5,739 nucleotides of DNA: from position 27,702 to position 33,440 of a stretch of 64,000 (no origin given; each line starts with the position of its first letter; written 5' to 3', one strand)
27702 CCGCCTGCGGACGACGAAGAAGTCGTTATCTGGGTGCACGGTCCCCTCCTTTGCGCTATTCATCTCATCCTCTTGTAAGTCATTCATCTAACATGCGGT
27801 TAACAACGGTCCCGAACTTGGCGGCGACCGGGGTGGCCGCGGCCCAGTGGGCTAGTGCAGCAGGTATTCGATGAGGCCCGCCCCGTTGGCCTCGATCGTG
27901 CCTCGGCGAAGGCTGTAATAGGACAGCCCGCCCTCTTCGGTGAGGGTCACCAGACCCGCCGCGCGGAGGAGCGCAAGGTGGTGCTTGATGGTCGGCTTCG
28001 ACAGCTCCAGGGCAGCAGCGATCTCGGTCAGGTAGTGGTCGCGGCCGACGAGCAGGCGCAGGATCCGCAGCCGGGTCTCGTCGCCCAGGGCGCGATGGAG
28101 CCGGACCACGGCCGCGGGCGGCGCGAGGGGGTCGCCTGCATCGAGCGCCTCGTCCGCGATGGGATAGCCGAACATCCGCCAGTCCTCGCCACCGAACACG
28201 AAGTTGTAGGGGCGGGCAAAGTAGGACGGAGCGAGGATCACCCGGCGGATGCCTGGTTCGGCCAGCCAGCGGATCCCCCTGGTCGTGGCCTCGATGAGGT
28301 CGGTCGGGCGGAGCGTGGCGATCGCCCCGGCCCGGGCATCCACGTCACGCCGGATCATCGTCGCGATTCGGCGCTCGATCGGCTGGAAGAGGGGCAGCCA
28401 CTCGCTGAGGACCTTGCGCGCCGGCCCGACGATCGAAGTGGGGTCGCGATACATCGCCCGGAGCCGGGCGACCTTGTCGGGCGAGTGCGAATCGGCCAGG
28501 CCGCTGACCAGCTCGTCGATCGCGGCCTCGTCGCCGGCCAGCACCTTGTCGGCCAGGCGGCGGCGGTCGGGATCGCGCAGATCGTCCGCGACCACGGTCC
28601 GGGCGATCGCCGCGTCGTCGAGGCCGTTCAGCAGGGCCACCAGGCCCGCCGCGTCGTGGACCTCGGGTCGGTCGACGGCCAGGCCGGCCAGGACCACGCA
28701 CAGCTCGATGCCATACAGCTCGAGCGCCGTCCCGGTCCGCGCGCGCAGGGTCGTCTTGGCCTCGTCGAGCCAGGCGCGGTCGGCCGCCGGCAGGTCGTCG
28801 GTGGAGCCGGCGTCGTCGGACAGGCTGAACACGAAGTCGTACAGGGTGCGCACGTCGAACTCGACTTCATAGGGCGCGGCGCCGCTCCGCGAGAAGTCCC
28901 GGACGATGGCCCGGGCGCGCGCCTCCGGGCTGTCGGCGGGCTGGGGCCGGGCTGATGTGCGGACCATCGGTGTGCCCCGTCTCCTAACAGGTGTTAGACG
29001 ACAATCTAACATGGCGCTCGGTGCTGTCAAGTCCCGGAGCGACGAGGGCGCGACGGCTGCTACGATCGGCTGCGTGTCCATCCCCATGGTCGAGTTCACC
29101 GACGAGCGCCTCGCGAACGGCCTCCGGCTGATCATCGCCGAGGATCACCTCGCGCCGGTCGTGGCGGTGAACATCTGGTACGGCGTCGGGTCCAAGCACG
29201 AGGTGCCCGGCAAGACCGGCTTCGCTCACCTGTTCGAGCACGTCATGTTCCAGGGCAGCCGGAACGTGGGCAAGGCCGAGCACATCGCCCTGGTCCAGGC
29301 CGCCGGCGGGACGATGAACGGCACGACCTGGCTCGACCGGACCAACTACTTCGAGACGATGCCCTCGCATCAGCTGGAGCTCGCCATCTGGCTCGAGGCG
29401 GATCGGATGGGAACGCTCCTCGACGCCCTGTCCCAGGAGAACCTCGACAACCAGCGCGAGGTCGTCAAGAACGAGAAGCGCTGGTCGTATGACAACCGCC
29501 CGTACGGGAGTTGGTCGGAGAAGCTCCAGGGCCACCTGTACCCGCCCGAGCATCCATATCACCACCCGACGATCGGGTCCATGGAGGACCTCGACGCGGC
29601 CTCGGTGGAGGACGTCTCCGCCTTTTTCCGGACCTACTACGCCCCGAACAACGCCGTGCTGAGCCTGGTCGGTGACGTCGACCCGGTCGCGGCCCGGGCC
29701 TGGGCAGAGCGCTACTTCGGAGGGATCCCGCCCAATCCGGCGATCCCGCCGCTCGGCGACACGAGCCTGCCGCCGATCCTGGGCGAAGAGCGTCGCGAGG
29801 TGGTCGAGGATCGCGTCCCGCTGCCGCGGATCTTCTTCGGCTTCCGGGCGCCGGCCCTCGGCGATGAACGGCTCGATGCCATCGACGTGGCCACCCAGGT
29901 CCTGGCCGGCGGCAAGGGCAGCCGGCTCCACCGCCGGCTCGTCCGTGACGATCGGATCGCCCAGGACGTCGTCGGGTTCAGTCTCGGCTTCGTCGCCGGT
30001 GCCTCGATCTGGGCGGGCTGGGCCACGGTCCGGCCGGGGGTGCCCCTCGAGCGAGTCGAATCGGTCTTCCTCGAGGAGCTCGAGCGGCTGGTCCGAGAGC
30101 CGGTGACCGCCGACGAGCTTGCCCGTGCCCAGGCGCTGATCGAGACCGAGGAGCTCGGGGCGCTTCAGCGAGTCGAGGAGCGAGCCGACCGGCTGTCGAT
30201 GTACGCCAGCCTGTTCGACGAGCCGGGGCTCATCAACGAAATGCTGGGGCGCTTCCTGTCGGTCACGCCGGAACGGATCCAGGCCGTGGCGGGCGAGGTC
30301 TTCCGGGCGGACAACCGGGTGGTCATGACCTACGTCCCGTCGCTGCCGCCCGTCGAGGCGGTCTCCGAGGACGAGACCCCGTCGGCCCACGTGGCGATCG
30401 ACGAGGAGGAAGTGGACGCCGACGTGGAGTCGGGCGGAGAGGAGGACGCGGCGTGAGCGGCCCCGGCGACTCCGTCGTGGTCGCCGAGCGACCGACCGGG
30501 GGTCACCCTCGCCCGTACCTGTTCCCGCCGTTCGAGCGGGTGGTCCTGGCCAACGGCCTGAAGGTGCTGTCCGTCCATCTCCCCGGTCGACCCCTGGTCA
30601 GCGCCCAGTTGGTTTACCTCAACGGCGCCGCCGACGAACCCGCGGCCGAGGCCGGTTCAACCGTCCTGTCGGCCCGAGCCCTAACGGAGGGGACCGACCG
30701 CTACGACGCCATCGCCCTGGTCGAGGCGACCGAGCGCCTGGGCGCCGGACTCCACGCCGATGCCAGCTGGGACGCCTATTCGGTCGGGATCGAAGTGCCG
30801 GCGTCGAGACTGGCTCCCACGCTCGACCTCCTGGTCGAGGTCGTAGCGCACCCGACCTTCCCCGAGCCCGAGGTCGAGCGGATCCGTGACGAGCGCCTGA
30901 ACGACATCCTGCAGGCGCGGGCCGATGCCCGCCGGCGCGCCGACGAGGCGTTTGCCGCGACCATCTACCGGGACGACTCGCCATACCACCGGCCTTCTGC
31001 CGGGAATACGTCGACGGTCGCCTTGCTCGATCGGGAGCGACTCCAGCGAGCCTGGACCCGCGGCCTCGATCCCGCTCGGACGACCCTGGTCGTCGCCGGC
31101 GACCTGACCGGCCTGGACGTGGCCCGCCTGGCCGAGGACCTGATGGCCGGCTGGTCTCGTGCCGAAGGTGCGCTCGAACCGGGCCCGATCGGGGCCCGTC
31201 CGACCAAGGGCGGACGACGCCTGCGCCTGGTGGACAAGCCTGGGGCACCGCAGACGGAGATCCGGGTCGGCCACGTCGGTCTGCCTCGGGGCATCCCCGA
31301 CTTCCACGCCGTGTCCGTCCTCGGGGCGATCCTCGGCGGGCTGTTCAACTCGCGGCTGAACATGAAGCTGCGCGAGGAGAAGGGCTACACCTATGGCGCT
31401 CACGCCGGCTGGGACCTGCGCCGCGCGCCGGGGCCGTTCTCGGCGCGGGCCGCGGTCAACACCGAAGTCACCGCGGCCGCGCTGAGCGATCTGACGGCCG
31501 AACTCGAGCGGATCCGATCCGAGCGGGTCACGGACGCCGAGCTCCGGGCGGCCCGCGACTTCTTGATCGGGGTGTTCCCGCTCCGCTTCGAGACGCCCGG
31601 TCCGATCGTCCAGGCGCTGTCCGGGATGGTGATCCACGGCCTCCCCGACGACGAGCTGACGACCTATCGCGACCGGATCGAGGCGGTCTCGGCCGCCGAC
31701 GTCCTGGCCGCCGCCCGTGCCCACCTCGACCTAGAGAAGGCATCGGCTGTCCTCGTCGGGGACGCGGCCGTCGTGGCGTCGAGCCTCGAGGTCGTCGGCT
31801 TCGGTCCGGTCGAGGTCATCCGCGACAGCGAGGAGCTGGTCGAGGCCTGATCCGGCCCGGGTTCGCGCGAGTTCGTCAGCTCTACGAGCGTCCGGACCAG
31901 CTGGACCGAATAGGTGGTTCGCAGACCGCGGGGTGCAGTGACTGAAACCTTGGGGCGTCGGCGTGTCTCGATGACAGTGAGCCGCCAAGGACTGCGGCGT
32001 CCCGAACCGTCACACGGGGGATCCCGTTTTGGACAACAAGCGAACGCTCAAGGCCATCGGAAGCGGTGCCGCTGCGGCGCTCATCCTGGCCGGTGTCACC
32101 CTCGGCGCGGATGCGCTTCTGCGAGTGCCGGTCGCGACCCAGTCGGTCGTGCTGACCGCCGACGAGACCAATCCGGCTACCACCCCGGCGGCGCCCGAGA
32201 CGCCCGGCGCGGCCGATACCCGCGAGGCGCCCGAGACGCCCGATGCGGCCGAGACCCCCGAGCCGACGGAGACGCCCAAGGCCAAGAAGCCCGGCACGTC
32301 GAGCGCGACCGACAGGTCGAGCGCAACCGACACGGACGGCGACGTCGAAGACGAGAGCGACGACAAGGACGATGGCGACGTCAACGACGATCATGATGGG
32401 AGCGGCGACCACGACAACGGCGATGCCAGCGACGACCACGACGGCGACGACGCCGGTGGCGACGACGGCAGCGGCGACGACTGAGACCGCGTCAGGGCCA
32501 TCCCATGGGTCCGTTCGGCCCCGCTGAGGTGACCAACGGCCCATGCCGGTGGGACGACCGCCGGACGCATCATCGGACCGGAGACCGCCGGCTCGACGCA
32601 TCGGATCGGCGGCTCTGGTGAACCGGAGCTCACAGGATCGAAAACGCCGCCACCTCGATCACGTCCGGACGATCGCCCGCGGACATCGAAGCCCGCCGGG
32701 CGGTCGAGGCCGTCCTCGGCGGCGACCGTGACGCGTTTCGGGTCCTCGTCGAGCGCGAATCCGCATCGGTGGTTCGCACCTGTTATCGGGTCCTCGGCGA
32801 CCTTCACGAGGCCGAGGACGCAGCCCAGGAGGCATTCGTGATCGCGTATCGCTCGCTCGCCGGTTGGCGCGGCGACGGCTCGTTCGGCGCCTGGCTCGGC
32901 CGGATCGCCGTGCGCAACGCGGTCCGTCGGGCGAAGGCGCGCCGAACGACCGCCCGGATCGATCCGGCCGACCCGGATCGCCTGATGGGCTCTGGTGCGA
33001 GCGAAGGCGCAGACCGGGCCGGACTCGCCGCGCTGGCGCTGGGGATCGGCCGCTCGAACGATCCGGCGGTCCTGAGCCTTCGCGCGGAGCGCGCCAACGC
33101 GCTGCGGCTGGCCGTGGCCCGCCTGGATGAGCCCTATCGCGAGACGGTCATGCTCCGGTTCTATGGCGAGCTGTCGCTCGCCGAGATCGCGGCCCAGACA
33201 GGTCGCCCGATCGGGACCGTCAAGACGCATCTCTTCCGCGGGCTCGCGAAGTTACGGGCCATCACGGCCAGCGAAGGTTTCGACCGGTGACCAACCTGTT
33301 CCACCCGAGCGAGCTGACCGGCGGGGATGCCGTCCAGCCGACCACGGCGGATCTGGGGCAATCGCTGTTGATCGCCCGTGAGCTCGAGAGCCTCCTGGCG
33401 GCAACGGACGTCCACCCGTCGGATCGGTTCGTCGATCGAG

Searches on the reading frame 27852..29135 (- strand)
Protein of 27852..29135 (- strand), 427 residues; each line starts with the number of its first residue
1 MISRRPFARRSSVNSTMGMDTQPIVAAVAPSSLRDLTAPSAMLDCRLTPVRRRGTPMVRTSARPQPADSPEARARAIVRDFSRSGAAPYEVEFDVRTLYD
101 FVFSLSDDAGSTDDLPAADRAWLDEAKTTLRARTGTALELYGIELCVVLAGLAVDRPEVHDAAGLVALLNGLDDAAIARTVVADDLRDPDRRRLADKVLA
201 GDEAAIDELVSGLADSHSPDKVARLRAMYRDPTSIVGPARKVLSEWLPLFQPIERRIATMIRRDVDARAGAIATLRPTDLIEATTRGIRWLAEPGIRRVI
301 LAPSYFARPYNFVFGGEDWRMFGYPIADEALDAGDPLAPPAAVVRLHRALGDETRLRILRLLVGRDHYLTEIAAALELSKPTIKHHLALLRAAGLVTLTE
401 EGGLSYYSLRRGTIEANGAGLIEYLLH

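Call 52: search_protein_families(library=pfam, proteins=[window:27852-29135:-], max_evalue=0.001)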
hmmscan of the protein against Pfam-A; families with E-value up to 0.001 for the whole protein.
window:27852-29135:- (427 aa): 4 families
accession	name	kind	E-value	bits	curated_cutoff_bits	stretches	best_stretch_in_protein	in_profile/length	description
PF01022.26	HTH_5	-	6.4e-14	52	22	1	352-397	1-46/47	Bacterial regulatory protein, arsR family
PF12840.13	HTH_20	-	4.6e-11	42.9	27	1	350-398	1-50/51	Helix-turn-helix domain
PF12802.13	MarR_2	-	0.0005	20.6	27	0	355-401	7-55/61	MarR family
PF09339.16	HTH_IclR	-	0.00092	19.4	22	0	356-397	6-49/52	IclR helix-turn-helix domain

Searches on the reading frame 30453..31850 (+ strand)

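Call 52: search_protein_families(library=pfam, proteins=[window:30453-31850:+], max_evalue=0.001)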
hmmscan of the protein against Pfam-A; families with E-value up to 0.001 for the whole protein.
window:30453-31850:+ (465 aa): 2 families
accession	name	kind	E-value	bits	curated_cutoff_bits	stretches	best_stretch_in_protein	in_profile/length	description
PF05193.26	Peptidase_M16_C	-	2.1e-23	83.6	23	1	193-369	3-179/181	Peptidase M16 inactive domain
PF00675.25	Peptidase_M16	-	4.2e-10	40.2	22.3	1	37-175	1-139/149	Insulinase (Peptidase family M16)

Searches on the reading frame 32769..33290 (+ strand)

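Call 52: search_protein_families(library=pfam, proteins=[window:32769-33290:+], max_evalue=0.001)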
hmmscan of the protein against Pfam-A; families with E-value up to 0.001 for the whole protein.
window:32769-33290:+ (173 aa): 3 families
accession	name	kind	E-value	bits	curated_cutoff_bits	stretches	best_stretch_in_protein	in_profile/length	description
PF08281.18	Sigma70_r4_2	-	9.5e-15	54.4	25.7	1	110-162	2-54/54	Sigma-70, region 4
PF04542.20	Sigma70_r2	-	3.9e-13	49.4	24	1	2-59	10-69/71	Sigma-70 region 2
PF04545.22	Sigma70_r4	-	7.1e-11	41.9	24.1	1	116-164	2-50/50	Sigma-70, region 4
